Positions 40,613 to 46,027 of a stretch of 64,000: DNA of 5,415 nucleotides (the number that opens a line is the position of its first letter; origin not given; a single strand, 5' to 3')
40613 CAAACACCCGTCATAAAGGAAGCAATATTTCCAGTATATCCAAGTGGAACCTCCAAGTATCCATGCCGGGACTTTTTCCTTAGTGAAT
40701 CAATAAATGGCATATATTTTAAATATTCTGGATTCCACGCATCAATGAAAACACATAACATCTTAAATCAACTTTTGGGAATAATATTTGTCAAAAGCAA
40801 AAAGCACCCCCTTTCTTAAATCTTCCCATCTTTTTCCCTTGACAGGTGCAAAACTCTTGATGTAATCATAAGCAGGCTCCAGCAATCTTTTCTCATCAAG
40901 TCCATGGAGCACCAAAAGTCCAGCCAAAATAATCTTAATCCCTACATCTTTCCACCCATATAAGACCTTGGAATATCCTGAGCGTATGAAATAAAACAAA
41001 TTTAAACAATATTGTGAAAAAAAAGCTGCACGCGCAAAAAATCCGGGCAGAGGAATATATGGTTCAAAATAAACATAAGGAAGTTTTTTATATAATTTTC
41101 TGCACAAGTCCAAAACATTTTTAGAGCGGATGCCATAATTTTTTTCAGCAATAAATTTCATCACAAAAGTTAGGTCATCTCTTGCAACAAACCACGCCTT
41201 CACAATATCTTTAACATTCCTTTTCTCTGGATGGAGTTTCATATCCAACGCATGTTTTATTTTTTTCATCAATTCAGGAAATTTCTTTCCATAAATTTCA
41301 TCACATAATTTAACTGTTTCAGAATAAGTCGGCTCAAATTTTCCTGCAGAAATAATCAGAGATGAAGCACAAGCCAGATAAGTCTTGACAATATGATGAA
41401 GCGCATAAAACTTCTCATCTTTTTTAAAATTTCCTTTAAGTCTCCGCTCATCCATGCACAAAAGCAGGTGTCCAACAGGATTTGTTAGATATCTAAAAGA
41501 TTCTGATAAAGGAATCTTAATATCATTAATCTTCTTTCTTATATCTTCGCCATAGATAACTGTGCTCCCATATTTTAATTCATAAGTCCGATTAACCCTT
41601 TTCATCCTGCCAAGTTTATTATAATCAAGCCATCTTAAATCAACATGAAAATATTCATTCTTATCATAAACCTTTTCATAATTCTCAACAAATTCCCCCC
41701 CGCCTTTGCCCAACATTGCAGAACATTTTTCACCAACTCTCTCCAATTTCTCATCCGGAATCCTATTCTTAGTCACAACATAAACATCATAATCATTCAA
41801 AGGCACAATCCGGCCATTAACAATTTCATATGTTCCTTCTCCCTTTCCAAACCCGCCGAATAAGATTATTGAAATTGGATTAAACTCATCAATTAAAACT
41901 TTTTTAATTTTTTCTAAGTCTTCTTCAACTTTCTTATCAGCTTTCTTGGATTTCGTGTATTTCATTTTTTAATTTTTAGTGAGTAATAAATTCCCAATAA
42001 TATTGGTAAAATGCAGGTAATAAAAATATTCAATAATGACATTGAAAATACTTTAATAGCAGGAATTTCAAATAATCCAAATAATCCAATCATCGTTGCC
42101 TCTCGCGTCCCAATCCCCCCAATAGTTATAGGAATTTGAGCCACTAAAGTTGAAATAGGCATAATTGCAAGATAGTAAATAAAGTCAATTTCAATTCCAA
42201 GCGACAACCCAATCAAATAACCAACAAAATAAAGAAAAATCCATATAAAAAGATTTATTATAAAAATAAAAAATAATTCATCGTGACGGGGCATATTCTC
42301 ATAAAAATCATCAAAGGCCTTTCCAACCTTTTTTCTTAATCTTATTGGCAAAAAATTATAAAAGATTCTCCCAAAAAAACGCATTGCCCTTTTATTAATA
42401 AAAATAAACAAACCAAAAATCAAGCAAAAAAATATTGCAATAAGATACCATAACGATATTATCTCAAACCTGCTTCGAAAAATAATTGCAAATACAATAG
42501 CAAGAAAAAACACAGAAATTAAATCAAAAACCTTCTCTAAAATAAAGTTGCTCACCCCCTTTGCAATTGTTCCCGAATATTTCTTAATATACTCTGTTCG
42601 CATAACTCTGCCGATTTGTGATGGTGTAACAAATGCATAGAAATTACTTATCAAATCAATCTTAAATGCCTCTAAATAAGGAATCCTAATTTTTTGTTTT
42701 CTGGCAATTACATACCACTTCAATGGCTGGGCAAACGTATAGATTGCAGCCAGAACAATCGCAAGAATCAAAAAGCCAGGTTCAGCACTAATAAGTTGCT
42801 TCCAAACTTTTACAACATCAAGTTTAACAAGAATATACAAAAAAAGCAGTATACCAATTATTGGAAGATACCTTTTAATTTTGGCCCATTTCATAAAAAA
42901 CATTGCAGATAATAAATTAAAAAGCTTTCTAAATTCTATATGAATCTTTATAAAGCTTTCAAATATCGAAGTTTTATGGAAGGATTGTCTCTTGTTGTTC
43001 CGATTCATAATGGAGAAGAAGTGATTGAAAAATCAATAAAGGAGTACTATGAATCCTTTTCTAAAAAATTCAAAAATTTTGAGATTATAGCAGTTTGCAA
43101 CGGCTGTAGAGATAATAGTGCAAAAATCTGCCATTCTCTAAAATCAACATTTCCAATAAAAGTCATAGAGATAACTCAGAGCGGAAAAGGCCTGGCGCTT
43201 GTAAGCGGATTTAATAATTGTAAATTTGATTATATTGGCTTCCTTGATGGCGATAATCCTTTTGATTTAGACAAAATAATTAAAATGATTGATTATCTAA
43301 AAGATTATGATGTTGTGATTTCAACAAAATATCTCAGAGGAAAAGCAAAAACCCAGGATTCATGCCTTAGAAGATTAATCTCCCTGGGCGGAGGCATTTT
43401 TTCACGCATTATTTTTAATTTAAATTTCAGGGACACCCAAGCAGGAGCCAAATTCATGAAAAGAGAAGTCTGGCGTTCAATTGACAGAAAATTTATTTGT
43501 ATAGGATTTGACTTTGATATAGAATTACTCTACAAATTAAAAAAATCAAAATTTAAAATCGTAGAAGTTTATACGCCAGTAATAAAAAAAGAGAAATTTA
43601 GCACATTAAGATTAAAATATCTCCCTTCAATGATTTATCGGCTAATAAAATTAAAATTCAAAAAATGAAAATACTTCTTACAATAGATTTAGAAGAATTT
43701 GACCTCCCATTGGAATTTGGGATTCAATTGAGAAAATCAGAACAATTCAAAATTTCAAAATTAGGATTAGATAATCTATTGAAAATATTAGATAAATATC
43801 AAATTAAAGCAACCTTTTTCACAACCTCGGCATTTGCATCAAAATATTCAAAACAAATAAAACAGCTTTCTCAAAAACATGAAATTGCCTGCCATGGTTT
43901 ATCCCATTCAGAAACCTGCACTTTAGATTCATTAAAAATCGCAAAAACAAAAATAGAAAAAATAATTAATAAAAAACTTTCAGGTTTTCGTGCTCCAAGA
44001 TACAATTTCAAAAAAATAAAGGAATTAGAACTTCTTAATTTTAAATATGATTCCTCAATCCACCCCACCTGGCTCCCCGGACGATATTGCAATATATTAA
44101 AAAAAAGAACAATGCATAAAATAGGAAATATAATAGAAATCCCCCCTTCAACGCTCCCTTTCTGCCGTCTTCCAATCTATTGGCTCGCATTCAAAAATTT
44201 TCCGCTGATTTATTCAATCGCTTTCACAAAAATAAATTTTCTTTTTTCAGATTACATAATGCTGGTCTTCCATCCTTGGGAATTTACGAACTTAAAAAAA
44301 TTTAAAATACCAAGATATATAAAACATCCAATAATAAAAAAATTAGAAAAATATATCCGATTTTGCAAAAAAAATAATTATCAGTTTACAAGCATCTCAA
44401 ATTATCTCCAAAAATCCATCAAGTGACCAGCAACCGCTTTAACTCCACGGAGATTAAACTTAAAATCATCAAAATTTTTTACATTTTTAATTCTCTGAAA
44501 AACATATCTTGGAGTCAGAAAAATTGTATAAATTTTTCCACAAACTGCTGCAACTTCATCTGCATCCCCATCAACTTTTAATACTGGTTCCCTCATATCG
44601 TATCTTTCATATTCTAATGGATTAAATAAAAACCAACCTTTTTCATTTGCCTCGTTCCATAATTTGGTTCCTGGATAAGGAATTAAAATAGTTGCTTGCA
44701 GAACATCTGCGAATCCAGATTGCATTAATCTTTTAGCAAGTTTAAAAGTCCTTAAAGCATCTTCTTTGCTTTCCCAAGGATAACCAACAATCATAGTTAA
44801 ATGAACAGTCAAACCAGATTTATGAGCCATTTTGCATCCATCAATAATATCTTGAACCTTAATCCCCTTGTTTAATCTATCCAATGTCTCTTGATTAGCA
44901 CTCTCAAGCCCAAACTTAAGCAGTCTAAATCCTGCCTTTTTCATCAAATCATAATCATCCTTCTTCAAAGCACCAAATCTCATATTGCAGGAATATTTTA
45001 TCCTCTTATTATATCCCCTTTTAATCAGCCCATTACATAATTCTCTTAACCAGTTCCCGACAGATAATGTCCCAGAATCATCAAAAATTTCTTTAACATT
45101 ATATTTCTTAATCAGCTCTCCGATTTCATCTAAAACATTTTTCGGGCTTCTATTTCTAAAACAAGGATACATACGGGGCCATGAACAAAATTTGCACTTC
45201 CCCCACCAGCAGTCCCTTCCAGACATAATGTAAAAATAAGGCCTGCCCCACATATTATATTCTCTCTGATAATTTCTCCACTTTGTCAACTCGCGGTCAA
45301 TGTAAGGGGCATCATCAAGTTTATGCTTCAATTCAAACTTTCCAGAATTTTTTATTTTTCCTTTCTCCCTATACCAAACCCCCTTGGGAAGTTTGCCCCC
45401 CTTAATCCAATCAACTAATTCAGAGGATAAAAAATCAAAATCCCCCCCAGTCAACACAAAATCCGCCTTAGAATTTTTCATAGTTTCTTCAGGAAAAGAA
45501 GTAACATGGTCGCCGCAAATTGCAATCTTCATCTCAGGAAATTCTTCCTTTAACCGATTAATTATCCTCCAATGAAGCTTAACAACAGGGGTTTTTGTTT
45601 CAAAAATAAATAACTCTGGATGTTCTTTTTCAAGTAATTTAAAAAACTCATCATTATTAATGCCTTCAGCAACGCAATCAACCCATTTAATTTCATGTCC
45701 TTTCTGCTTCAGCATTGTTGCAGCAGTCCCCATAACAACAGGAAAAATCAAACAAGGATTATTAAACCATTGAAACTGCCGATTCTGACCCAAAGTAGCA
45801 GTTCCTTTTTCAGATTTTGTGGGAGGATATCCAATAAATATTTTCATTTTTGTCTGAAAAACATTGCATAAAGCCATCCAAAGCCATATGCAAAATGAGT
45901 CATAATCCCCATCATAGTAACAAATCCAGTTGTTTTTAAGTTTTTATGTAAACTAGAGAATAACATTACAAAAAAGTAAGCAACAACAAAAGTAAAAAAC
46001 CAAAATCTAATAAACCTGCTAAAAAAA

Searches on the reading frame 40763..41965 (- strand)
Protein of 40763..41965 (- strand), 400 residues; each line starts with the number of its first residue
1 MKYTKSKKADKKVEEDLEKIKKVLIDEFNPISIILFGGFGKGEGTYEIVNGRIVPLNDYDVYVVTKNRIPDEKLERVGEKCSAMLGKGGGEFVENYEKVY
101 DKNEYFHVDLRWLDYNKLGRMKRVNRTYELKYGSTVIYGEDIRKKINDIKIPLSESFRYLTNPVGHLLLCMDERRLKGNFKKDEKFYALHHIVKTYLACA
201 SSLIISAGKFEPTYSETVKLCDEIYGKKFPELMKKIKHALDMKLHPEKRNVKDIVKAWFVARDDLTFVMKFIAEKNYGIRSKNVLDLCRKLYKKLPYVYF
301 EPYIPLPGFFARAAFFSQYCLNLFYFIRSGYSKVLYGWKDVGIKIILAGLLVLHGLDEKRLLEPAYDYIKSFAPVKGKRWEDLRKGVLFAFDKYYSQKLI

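Call 10: search_protein_families(library=pfam, proteins=[window:40763-41965:-], max_evalue=0.001)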
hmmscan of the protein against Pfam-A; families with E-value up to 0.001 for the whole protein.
window:40763-41965:- (400 aa): 0 families

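Call 68: search_protein_families(library=pfam, proteins=[window:40763-41965:-], max_evalue=0.01)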
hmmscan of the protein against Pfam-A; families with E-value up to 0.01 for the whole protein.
window:40763-41965:- (400 aa): 1 family
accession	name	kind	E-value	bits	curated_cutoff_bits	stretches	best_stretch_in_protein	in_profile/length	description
PF18765.7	Polbeta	-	0.0019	18.8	26.9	1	18-76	1-50/93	Polymerase beta, Nucleotidyltransferase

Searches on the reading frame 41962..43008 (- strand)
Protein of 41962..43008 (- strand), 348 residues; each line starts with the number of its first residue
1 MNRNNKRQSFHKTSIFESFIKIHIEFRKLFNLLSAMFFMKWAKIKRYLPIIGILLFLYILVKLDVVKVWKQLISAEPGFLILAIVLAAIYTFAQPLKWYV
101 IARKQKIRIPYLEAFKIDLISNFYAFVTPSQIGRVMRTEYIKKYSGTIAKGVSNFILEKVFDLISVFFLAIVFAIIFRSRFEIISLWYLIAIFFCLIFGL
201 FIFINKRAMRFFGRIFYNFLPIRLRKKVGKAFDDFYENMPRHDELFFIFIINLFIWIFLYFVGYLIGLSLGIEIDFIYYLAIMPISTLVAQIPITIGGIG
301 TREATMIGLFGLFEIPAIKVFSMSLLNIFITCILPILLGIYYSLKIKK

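Call 10: search_protein_families(library=pfam, proteins=[window:41962-43008:-], max_evalue=0.001)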
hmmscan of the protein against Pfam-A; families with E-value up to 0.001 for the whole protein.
window:41962-43008:- (348 aa): 1 family
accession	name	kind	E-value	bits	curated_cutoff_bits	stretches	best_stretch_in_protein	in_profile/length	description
PF03706.18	LPG_synthase_TM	-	3.6e-45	155.1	33.4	1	51-339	7-302/302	Lysylphosphatidylglycerol synthase TM region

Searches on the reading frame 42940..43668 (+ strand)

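Call 10: search_protein_families(library=pfam, proteins=[window:42940-43668:+], max_evalue=0.001)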
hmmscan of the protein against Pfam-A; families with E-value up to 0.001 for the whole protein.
window:42940-43668:+ (242 aa): 3 families
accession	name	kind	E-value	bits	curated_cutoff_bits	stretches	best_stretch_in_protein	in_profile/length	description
PF00535.33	Glycos_transf_2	-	1.9e-18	67.4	23.3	1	17-163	1-149/168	Glycosyl transferase family 2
PF13641.12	Glyco_tranf_2_3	-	3.3e-08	34.3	27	1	16-222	3-216/230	Glycosyltransferase like family 2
PF10111.15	Glyco_tranf_2_2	-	0.00021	21.3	27.3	1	17-118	1-104/276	Glycosyltransferase like family 2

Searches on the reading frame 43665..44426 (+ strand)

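Call 10: search_protein_families(library=pfam, proteins=[window:43665-44426:+], max_evalue=0.001)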
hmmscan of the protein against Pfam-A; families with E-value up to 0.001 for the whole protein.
window:43665-44426:+ (253 aa): 2 families
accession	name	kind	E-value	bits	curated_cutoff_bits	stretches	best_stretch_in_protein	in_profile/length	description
PF01522.26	Polysacc_deac_1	-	1e-11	45.3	23.1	1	36-115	22-108/124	Polysaccharide deacetylase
PF11959.13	DUF3473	-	0.00022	21.7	29.6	1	147-213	17-91/130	Domain of unknown function (DUF3473)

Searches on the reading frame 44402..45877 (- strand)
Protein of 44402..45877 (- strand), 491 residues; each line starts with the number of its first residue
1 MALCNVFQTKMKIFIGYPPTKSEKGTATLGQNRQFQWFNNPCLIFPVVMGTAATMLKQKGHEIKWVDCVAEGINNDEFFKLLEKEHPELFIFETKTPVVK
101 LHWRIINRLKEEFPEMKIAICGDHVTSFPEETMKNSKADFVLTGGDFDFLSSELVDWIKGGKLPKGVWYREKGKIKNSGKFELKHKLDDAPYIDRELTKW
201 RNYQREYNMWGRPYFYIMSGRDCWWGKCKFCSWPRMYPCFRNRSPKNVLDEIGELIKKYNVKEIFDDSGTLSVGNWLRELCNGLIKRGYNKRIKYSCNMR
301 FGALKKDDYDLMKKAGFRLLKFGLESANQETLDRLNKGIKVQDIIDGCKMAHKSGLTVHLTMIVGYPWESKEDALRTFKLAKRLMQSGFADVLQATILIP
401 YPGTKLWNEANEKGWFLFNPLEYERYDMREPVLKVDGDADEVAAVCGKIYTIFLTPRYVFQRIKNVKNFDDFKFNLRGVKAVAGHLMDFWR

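Call 10: search_protein_families(library=pfam, proteins=[window:44402-45877:-], max_evalue=0.001)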
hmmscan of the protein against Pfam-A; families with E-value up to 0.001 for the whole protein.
window:44402-45877:- (491 aa): 2 families
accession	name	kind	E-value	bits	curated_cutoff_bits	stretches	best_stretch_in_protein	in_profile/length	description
PF04055.27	Radical_SAM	-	8.2e-21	75.3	29.5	1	221-380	5-165/166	Radical SAM superfamily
PF02310.24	B12-binding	-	1.6e-06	28.4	32.1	1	53-143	21-110/121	B12 binding domain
